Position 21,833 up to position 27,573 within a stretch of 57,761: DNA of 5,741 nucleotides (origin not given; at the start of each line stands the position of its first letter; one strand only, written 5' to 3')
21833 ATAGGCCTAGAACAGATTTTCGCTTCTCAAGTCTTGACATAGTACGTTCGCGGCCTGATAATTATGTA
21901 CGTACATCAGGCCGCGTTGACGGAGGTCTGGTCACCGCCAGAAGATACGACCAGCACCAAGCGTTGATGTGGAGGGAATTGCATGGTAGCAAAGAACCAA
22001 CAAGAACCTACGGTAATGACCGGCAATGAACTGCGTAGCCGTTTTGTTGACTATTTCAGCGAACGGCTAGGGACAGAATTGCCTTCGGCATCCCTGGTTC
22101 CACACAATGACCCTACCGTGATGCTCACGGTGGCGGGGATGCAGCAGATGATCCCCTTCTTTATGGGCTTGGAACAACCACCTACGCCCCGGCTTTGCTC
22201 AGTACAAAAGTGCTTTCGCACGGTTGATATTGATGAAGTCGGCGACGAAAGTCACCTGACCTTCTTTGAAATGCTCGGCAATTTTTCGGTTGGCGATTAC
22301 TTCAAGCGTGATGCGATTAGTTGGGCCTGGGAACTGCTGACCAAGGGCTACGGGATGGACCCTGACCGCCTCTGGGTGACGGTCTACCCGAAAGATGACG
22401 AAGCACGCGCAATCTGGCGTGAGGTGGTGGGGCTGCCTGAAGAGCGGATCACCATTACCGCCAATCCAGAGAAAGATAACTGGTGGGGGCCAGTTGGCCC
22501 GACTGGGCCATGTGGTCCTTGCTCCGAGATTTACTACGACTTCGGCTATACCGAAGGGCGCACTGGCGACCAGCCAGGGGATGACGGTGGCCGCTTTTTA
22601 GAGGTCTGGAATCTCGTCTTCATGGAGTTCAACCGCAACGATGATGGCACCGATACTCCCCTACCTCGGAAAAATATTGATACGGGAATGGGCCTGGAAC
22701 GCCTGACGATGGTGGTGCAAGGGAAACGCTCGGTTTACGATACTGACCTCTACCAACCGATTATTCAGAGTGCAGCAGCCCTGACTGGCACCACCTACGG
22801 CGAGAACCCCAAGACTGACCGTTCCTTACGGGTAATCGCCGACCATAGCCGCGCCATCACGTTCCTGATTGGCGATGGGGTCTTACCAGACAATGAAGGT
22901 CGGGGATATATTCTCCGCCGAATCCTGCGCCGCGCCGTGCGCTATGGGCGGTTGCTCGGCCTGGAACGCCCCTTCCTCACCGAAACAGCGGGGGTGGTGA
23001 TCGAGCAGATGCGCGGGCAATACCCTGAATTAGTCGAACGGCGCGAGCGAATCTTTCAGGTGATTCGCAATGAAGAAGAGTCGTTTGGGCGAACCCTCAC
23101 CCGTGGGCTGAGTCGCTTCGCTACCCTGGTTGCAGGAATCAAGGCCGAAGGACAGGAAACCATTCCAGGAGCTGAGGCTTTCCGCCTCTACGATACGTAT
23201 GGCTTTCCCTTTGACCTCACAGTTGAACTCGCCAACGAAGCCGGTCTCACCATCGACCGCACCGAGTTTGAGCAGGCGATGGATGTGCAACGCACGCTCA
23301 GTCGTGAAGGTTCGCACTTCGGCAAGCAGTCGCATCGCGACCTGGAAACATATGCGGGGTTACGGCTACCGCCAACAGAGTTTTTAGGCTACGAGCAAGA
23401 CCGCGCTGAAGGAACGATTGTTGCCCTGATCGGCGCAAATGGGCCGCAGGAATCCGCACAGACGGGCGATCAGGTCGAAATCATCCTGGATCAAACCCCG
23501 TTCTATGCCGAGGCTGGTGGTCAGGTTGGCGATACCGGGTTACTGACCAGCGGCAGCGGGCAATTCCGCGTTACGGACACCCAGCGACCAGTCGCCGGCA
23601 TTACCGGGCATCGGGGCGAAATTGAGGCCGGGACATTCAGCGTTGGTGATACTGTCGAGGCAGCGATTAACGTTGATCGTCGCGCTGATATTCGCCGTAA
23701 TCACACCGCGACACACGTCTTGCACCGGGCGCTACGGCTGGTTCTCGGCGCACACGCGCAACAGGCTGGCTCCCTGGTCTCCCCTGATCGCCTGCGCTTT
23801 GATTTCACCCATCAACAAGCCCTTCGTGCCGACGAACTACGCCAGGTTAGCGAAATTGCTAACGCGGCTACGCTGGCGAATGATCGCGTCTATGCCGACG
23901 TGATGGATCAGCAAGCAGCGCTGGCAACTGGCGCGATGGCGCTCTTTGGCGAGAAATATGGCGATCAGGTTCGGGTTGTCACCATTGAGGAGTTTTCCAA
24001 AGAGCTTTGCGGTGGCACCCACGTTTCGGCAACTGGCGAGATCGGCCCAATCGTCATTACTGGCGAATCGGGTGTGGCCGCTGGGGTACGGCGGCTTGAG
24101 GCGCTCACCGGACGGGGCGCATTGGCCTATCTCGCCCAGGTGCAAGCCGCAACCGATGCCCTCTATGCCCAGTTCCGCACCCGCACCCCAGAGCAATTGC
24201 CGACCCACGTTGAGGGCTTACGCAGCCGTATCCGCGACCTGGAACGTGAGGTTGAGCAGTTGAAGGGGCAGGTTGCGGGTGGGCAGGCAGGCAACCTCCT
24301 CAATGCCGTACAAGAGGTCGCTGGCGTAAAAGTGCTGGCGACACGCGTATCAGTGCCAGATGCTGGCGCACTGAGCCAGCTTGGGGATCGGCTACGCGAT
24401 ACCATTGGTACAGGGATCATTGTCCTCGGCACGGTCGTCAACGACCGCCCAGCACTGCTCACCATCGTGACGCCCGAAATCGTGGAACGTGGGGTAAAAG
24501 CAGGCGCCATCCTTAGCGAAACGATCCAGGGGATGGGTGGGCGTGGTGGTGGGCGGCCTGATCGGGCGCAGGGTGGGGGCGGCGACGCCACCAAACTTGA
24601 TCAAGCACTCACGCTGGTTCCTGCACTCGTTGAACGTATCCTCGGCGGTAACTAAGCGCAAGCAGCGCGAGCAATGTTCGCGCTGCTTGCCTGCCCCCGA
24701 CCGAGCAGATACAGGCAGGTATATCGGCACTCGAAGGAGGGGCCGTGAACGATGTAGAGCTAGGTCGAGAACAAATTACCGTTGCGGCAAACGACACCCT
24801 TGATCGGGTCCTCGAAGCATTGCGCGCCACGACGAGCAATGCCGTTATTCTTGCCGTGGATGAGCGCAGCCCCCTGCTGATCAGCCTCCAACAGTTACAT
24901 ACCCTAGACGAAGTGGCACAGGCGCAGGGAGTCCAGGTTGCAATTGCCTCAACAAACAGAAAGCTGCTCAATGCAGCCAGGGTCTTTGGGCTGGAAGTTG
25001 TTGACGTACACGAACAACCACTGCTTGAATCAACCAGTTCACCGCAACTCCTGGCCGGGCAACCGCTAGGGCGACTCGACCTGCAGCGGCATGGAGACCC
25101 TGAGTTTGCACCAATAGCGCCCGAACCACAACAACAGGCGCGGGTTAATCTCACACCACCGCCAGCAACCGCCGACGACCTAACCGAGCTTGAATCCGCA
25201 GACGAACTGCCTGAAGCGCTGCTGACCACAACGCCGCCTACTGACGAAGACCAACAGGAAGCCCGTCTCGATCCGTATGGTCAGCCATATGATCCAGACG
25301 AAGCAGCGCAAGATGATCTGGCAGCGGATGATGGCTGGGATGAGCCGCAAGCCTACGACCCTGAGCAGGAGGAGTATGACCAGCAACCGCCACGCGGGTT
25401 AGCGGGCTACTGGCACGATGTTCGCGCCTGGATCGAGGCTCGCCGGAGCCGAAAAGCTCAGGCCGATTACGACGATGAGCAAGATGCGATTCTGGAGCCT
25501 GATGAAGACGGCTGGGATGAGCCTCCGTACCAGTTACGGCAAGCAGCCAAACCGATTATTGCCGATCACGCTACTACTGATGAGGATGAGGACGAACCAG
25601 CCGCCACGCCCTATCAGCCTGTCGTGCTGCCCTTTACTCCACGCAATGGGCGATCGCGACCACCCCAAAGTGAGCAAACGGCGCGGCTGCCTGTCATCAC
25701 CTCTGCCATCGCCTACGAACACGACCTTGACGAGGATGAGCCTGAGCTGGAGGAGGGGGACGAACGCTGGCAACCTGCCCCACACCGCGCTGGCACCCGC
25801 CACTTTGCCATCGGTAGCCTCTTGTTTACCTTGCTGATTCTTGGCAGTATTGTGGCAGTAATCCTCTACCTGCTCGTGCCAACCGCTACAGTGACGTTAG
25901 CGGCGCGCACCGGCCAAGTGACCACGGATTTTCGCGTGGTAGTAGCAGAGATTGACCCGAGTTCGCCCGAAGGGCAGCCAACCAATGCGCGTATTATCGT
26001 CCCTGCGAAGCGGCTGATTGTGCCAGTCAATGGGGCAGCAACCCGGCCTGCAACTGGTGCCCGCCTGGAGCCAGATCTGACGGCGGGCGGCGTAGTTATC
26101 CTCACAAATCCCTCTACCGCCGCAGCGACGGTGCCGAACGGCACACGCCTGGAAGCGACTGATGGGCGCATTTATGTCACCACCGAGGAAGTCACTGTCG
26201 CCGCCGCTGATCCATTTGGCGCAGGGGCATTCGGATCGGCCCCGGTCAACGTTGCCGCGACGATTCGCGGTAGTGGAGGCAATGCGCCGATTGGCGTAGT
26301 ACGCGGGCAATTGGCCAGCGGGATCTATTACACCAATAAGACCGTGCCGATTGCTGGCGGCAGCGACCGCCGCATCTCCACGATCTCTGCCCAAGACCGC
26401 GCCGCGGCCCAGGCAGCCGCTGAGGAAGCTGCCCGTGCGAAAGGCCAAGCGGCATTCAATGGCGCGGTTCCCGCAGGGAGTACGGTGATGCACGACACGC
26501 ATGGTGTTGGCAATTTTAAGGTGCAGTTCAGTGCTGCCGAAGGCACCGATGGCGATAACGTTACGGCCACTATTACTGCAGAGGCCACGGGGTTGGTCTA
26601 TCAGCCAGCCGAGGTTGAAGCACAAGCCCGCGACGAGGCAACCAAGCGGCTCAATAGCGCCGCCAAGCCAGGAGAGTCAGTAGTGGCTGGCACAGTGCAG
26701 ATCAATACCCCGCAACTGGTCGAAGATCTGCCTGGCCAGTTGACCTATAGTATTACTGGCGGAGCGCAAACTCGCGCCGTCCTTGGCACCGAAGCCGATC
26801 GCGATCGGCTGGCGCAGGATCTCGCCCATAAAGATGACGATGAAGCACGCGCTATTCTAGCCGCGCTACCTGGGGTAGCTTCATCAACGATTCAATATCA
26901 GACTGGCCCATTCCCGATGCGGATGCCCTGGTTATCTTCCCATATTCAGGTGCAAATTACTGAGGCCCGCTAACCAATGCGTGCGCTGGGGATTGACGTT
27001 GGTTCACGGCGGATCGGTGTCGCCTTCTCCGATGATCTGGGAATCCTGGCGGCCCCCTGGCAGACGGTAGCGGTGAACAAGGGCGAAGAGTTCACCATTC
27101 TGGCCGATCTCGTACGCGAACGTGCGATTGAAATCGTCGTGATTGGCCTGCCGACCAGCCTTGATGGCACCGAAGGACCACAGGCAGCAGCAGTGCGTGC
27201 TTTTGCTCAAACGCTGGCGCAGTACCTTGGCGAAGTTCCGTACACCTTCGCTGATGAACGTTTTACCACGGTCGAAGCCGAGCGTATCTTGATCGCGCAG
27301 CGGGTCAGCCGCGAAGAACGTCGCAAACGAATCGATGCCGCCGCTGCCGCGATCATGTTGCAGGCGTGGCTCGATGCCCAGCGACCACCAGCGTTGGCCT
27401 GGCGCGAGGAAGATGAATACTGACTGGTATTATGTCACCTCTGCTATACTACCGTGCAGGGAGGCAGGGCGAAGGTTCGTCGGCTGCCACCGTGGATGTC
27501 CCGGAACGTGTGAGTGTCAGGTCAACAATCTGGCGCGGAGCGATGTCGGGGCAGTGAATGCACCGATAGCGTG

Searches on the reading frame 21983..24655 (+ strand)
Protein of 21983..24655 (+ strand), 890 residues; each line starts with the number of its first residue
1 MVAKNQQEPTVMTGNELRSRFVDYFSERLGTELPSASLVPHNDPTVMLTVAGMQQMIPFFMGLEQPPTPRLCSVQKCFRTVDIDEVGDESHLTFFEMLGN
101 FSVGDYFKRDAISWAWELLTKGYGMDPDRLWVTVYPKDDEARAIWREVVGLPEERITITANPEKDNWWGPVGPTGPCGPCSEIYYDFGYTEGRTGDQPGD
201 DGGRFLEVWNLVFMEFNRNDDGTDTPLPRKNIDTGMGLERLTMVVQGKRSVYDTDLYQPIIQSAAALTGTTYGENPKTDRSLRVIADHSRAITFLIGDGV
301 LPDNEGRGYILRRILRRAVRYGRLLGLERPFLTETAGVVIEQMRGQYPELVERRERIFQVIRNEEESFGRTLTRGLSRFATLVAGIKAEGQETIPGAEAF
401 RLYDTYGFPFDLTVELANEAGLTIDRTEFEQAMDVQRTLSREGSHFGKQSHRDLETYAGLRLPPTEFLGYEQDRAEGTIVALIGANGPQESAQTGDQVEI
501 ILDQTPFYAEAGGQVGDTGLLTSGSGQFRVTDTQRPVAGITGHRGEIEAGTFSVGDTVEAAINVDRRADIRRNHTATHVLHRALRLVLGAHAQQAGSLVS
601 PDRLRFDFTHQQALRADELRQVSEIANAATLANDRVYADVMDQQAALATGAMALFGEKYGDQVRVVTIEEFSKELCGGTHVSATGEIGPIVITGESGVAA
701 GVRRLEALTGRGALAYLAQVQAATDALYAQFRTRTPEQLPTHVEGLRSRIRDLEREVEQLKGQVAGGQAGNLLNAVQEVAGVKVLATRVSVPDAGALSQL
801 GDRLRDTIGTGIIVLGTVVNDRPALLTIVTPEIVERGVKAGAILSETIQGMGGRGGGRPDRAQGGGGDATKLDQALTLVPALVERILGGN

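Call 49: search_protein_families(library=pfam, proteins=[window:21983-24655:+])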
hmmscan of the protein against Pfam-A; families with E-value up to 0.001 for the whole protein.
window:21983-24655:+ (890 aa): 3 families
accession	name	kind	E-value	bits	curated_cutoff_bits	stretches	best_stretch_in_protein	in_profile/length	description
PF01411.24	tRNA-synt_2c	-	8.9e-193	642.2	30.3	1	16-565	1-551/552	tRNA synthetases class II (A)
PF07973.19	tRNA_SAD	-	3.2e-17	62.7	24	1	663-706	1-44/44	Threonyl and Alanyl tRNA synthetase second additional domain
PF02272.25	DHHA1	-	3.6e-12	47.1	25.9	1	782-883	2-100/102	DHHA1 domain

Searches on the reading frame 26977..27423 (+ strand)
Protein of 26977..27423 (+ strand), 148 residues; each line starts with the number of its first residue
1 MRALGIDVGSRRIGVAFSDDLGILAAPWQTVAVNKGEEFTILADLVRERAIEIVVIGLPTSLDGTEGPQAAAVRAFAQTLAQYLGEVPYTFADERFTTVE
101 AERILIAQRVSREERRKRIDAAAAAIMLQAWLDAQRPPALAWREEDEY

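Call 49: search_protein_families(library=pfam, proteins=[window:26977-27423:+])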
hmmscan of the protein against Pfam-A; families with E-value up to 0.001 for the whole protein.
window:26977-27423:+ (148 aa): 1 family
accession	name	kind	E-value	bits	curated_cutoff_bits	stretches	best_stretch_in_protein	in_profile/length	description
PF03652.20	RuvX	-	5.8e-41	140.4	29.2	1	1-133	1-133/134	Holliday junction resolvase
